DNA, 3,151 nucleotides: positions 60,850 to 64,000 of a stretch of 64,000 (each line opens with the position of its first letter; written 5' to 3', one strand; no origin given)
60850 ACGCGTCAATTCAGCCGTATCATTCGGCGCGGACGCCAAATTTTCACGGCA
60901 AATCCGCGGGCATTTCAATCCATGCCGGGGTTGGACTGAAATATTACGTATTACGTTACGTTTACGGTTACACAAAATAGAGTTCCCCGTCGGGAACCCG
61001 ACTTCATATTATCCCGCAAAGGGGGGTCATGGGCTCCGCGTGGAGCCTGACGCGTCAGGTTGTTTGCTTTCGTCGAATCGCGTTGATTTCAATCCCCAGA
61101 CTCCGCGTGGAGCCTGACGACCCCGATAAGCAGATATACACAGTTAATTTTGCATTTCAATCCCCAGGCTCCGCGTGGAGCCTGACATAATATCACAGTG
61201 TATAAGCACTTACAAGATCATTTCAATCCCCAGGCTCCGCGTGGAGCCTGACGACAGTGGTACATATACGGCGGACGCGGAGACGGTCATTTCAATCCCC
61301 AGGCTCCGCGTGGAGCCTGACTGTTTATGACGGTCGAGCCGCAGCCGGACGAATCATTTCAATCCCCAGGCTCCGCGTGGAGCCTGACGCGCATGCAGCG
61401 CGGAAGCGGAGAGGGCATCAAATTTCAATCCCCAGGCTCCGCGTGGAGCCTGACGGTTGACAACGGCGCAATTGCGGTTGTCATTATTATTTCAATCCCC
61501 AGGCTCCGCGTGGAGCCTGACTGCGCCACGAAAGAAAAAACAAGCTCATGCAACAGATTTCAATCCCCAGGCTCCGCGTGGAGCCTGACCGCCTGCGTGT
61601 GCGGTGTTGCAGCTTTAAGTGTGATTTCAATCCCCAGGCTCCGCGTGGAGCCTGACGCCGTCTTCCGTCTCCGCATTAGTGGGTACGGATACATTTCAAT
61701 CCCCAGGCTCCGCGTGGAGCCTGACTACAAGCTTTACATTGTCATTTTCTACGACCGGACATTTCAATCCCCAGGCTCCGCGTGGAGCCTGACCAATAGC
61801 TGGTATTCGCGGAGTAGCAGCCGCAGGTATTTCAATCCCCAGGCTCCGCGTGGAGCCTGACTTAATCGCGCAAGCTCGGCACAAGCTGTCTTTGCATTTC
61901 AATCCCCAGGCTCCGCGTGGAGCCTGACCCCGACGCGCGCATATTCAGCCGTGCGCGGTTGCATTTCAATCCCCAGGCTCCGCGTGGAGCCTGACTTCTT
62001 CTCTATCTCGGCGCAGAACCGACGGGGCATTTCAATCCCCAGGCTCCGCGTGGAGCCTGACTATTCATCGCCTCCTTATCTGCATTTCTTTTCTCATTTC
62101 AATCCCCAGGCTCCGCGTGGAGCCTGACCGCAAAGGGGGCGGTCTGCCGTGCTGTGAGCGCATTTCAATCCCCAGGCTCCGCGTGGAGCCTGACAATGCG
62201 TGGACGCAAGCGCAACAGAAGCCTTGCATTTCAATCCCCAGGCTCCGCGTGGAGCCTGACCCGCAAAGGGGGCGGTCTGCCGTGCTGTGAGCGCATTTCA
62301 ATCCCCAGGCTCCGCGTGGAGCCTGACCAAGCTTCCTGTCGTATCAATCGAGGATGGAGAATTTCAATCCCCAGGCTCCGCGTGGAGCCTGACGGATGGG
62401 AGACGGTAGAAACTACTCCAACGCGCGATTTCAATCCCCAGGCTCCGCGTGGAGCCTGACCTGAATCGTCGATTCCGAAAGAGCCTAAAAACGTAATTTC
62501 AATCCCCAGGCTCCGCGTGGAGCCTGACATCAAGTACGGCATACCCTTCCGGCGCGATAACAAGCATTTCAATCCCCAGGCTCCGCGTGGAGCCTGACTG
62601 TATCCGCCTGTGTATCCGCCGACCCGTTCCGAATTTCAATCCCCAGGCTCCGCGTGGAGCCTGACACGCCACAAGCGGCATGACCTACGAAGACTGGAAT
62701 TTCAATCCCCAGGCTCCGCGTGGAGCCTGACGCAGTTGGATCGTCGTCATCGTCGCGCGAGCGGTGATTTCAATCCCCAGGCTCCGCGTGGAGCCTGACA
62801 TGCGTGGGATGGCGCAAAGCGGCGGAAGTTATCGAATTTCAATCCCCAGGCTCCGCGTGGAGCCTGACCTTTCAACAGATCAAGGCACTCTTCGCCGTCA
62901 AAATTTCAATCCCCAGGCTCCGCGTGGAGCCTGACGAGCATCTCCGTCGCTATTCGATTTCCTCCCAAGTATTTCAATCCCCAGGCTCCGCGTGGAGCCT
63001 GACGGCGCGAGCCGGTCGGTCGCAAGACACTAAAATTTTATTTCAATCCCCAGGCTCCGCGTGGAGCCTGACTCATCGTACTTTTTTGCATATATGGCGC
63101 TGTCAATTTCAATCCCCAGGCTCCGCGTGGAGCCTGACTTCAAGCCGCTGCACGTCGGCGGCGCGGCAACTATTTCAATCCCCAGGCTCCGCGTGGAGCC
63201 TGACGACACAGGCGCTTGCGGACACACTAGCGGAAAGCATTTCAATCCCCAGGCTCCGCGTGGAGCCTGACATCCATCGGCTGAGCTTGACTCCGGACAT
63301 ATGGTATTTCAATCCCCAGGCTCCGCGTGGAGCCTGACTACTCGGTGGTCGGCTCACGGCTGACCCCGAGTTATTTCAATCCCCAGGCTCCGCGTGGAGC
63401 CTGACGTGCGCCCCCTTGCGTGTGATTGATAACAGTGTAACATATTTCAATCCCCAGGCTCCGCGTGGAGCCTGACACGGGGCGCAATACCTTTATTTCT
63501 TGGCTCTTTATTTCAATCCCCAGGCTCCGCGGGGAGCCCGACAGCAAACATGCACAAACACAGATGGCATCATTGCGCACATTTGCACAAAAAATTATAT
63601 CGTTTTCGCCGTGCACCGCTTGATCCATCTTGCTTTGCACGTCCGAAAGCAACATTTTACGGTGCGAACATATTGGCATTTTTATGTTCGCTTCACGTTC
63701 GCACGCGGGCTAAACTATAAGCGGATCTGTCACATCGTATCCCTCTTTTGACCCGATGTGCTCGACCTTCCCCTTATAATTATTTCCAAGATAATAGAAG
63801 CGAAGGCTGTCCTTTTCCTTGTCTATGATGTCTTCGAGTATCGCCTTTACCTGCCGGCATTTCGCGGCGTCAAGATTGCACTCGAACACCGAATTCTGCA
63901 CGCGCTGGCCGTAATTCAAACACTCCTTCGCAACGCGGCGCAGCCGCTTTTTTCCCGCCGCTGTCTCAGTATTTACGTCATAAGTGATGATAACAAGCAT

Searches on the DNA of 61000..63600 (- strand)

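Call 34: search_dna_similar(query=window:61000-63600:-, collection=phages, mode=distant, max_evalue=1, max_rows=25)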
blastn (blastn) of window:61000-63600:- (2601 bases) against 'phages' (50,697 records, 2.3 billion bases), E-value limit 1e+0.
Records with a match: 3; places in all: 3; records where one place covers at least 80% of the query: 0.
Best place of each record, by identity: >=99% 2; 95-99% 1.
By first word of the organism name: Xylella 2; Aeromonas 1.
By host as written in the record: - 2; Aeromonas sp. ARM81 1.
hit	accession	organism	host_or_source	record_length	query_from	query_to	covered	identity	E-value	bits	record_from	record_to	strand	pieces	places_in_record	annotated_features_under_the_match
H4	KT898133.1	Aeromonas phage phiARM81ld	Aeromonas sp. ARM81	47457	766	792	1%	96.3%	2e-1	46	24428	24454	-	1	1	exodeoxyribonuclease VIII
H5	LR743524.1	Xylella phage Bacata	Phage obtained on X. albilineans after ...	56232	837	861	1%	100.0%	6e-2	46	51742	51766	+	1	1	Phage protein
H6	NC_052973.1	Xylella phage Bacata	Phage obtained on X. albilineans after ...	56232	837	861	1%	100.0%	6e-2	46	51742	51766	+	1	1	Gp2.5-like ssDNA binding protein and ssDNA annealing protein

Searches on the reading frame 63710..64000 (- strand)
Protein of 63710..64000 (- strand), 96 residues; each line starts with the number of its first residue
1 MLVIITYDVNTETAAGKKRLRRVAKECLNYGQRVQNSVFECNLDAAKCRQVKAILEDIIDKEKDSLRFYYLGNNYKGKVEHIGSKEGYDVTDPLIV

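Call 9: find_encoding_contigs(protein=window:63710-64000:-, flank=10000, max_places=8)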
Protein window:63710-64000:- (96 aa): 8 contigs read that carry it; 6 places shown.
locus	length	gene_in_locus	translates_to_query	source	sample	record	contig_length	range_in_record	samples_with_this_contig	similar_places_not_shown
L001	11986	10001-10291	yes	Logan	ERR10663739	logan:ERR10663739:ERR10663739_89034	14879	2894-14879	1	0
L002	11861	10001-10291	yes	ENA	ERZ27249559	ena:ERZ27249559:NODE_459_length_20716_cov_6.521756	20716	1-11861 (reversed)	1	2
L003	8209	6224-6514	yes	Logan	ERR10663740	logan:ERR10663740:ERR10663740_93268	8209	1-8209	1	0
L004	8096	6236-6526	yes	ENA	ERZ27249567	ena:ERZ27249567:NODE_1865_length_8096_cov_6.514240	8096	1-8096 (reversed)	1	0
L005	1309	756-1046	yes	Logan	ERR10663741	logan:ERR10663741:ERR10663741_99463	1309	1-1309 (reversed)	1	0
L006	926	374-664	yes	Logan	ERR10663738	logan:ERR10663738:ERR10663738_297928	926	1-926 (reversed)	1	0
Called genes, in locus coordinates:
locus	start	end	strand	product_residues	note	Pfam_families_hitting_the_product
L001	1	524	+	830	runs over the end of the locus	-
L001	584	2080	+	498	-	PF04087:DUF389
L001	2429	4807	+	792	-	PF01966:HD (faint), PF04851:ResIII, PF00270:DEAD, PF00271:Helicase_C (faint), PF22590:Cas3-like_C_2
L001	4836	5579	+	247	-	PF09704:Cas_Cas5d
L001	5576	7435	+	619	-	PF09709:Cas_Csd1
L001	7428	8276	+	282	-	PF05107:Cas_Cas7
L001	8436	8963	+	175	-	PF01930:Cas_Cas4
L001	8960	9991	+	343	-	PF01867:Cas_Cas1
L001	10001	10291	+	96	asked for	PF09827:CRISPR_Cas2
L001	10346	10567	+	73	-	-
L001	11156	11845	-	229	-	PF12844:HTH_19, PF13560:HTH_31, PF01381:HTH_3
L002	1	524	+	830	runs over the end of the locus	-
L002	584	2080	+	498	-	PF04087:DUF389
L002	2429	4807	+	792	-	PF01966:HD (faint), PF04851:ResIII, PF00270:DEAD, PF00271:Helicase_C (faint), PF22590:Cas3-like_C_2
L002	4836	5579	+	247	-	PF09704:Cas_Cas5d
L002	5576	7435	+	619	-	PF09709:Cas_Csd1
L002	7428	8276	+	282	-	PF05107:Cas_Cas7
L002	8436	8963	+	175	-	PF01930:Cas_Cas4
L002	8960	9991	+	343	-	PF01867:Cas_Cas1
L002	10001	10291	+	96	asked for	PF09827:CRISPR_Cas2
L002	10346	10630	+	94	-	-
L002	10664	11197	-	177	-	-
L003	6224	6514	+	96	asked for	PF09827:CRISPR_Cas2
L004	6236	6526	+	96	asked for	PF09827:CRISPR_Cas2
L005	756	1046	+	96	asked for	PF09827:CRISPR_Cas2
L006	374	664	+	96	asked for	PF09827:CRISPR_Cas2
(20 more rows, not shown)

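Call 71: find_homologous_proteins(query=L002:2429-4807:+, max_evalue=1e-50)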
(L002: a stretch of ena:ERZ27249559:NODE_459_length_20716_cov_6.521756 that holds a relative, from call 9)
Query L002:2429-4807:+ (792 aa): 1068 proteins with E <= 1e-50 among 8000 candidates; the best 120 are listed.
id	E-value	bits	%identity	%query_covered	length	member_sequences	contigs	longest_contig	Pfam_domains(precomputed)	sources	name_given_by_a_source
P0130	0.0e+0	1798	100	100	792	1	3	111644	PF00270.36,PF01966.29,PF00271.38,PF22590.3,PF04851.22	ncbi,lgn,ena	-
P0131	0.0e+0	1077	62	100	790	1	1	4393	PF00270.36,PF01966.29,PF18019.8,PF00271.38,PF22590.3,PF04851.22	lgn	-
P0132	5.5e-286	969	57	99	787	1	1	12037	PF00270.36,PF00271.38,PF22590.3,PF04851.22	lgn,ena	-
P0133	2.0e-279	947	57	99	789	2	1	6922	PF00270.36,PF01966.29,PF00271.38,PF22590.3,PF04851.22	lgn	-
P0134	5.8e-261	886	54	99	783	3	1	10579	PF00270.36,PF00271.38,PF22590.3,PF04851.22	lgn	-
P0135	1.5e-257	875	52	99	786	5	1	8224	PF00270.36,PF00271.38,PF22590.3,PF04851.22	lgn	-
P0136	7.7e-257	873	54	100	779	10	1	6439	PF00270.36,PF01966.29,PF18019.8,PF00271.38,PF22590.3,PF04851.22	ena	-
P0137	1.1e-256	872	52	100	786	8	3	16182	PF00270.36,PF18019.8,PF00271.38,PF22590.3,PF04851.22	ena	-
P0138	3.1e-255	867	52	100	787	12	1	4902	PF00270.36,PF00271.38,PF22590.3,PF04851.22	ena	-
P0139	4.9e-236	804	51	99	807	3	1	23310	PF00270.36,PF01966.29,PF00271.38,PF22590.3,PF04851.22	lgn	-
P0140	1.8e-232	792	49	100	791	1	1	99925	PF00270.36,PF01966.29,PF13401.13,PF00271.38,PF22590.3,PF04851.22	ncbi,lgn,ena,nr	ncbi:MAG: CRISPR-associated helicase Cas3' [Eubacterium sp.]|nr:CRISPR-associated helicase Cas3' [Eu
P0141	3.7e-223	761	48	99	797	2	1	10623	PF00270.36,PF00271.38,PF22590.3,PF04851.22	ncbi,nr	ncbi:MAG: CRISPR-associated helicase Cas3' [Lachnospiraceae bacterium]|nr:CRISPR-associated helicase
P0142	1.3e-220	753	48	99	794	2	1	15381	PF00270.36,PF00271.38,PF22590.3,PF04851.22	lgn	-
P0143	7.2e-220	750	47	99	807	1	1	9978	PF00270.36,PF22590.3,PF04851.22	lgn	-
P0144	2.9e-216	738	47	100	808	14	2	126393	PF00270.36,PF00271.38,PF22590.3,PF04851.22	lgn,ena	-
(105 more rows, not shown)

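Call 72: list_cluster_members(proteins=[window:63710-64000:-, L002:8960-9991:+, L002:8436-8963:+, L002:7428-8276:+, L002:5576-7435:+, L002:4836-5579:+, L002:584-2080:+, window:59860-60555:+, window:58431-59261:-])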
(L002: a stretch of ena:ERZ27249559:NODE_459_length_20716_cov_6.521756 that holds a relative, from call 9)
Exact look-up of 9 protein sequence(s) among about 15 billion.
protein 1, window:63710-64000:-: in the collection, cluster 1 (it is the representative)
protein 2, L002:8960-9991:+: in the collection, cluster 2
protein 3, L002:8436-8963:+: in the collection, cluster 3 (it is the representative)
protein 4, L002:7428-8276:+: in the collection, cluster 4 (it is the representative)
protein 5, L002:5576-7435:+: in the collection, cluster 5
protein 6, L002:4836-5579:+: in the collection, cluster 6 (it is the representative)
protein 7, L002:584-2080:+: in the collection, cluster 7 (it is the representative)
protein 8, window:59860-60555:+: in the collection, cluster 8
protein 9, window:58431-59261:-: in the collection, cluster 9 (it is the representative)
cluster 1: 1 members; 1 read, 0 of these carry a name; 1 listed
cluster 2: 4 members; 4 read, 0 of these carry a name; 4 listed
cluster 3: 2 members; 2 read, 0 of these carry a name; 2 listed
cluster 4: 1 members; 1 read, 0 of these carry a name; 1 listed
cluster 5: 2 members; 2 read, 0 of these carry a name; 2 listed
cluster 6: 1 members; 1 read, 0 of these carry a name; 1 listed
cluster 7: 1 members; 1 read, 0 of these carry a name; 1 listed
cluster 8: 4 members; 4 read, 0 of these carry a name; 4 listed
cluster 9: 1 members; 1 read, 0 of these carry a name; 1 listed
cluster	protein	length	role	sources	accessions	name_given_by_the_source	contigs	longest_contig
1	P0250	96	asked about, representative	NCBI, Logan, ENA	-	-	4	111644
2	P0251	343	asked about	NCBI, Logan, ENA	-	-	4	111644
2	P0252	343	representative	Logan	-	-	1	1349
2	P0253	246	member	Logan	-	-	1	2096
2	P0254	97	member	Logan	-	-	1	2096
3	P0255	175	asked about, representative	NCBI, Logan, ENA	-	-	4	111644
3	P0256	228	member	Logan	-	-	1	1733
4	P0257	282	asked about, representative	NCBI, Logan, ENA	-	-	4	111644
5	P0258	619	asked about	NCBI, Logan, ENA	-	-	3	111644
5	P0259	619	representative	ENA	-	-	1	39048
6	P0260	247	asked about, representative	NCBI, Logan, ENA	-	-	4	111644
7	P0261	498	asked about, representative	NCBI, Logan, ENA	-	-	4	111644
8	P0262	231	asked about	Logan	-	-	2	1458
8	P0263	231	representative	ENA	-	-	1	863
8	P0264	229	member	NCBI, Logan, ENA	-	-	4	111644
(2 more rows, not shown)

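Call 75: find_encoding_contigs(protein=P0252, flank=3000, max_places=6)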
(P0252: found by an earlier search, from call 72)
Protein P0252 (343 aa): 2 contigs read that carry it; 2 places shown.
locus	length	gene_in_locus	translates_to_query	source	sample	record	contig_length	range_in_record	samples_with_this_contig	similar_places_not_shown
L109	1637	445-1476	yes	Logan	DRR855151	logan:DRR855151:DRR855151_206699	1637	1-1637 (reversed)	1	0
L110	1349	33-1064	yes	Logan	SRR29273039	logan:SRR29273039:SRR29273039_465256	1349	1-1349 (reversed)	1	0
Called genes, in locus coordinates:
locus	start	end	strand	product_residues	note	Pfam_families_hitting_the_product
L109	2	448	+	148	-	?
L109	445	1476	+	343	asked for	PF01867:Cas_Cas1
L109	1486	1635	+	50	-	?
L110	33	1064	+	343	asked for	PF01867:Cas_Cas1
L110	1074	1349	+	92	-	?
